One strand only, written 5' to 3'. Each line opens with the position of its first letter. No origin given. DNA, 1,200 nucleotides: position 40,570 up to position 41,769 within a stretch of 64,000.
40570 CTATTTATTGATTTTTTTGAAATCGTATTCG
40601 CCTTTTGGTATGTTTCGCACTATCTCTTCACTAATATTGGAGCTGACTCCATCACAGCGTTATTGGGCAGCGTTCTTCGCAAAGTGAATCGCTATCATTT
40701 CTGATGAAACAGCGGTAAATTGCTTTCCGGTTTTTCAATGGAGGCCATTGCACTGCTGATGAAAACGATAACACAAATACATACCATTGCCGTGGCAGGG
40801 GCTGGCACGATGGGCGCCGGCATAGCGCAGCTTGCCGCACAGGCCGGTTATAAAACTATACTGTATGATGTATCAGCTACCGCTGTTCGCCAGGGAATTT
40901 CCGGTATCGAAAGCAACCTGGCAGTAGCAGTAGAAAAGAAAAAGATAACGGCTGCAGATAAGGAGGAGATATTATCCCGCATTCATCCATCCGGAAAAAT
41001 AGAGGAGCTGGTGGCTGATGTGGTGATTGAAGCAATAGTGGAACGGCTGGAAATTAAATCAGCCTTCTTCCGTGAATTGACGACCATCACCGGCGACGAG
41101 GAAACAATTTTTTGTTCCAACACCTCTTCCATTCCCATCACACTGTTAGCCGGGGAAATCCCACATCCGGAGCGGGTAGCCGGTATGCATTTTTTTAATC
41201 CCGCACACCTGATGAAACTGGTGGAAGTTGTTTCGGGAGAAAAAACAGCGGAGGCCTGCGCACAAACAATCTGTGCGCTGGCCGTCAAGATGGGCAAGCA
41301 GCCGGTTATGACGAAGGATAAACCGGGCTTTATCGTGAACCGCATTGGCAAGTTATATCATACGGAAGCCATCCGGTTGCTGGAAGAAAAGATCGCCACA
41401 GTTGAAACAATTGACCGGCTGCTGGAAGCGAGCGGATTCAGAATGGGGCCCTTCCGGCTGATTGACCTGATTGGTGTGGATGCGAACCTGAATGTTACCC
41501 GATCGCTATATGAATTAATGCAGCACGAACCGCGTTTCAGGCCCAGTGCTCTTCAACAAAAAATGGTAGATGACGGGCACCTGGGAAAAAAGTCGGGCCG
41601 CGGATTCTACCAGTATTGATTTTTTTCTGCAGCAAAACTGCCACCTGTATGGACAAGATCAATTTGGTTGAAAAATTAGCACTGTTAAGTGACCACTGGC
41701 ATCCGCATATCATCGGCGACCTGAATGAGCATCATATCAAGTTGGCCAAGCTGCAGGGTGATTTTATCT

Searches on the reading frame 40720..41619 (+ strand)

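Call 76: search_protein_families(library=pfam, proteins=[window:40720-41619:+], max_evalue=0.00001)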
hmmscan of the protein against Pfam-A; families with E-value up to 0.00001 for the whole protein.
window:40720-41619:+ (299 aa): 2 families
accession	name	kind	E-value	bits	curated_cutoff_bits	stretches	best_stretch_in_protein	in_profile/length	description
PF02737.24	3HCDH_N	-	2e-58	197.7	22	1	22-200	1-179/180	3-hydroxyacyl-CoA dehydrogenase, NAD binding domain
PF00725.27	3HCDH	-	5.1e-30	104.3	22.1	1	203-299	1-97/97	3-hydroxyacyl-CoA dehydrogenase, C-terminal domain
